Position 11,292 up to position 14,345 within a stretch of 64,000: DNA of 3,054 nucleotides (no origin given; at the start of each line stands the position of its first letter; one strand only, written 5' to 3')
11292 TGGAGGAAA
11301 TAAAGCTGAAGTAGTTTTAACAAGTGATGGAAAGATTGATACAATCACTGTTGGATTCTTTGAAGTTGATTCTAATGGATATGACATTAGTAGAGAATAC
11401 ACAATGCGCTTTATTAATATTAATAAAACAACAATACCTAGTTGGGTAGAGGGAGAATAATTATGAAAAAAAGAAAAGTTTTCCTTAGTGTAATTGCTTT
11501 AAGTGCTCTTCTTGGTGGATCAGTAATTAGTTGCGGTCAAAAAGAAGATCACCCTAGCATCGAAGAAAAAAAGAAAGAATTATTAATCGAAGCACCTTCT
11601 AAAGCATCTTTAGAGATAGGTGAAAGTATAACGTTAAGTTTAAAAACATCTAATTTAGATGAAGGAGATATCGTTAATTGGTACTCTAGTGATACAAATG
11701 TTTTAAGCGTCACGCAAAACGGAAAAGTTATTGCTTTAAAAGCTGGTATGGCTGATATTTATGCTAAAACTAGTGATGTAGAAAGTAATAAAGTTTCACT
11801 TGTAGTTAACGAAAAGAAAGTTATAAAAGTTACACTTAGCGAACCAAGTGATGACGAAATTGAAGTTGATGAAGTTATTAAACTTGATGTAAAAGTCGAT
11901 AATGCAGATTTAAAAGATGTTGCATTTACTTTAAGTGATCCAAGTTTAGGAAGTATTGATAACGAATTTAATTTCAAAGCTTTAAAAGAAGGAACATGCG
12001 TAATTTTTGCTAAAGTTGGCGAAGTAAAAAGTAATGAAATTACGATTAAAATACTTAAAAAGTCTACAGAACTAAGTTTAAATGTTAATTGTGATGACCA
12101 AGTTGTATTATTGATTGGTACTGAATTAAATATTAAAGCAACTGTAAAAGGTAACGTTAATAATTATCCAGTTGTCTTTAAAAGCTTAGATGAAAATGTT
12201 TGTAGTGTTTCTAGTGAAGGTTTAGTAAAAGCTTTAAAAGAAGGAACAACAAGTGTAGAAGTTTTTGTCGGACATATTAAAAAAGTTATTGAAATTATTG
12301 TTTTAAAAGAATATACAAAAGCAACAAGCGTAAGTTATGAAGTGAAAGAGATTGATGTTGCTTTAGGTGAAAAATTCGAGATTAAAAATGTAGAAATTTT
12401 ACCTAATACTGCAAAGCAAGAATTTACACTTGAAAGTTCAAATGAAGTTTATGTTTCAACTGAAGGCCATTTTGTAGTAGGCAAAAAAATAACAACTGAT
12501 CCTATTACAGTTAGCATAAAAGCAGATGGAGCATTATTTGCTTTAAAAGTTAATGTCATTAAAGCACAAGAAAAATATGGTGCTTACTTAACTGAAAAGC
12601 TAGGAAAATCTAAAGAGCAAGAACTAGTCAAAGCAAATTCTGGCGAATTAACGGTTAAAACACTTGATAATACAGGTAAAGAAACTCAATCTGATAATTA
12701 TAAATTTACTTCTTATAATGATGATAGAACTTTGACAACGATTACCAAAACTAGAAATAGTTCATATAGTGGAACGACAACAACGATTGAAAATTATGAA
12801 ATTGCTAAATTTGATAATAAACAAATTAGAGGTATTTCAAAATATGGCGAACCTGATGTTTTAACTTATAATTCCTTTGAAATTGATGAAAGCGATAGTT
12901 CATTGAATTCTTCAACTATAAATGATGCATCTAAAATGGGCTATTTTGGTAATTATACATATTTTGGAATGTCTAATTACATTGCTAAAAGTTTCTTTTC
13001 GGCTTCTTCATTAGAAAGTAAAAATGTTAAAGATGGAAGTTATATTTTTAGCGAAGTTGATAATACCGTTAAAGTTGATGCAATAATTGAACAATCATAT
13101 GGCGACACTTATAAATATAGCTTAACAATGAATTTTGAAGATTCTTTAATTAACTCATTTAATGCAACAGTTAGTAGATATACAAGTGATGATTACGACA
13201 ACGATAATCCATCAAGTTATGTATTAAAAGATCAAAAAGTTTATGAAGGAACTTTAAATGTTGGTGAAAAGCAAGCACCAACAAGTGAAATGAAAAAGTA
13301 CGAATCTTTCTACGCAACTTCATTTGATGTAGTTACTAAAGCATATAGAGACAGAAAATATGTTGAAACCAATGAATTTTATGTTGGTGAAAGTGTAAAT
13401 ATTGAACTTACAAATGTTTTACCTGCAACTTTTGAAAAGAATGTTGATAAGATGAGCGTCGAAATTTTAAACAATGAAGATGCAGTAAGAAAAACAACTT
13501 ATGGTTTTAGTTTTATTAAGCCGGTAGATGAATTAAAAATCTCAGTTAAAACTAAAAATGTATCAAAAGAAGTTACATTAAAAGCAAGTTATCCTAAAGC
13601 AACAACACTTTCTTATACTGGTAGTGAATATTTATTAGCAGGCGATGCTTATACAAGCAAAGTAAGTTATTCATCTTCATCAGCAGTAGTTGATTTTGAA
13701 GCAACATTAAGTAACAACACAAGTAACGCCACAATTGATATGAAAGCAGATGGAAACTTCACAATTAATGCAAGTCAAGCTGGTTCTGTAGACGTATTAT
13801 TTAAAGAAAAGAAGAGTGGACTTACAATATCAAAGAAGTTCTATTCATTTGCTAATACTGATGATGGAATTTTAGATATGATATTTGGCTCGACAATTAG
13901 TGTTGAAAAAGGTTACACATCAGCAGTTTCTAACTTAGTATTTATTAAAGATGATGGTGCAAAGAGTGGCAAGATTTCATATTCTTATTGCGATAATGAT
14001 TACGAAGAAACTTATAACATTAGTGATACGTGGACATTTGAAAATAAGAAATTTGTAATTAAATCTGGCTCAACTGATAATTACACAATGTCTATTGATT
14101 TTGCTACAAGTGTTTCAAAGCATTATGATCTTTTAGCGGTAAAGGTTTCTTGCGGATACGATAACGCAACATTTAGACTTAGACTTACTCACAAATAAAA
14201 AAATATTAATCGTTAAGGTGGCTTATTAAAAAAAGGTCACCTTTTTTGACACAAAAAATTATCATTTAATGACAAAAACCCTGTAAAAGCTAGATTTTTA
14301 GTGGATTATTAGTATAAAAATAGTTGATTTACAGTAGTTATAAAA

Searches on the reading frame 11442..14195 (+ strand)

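Call 58: search_protein_families(library=pfam, proteins=[window:11442-14195:+], max_evalue=0.001)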
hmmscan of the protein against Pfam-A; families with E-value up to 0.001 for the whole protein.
window:11442-14195:+ (918 aa): 2 families
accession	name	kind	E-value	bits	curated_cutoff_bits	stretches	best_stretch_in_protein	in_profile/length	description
PF02368.24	Big_2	-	2.4e-12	47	22.8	2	220-278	11-70/79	Bacterial Ig-like domain (group 2)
PF22359.2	Big-like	-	3.2e-07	30.9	27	1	245-286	4-45/48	Bacterial Ig-like domain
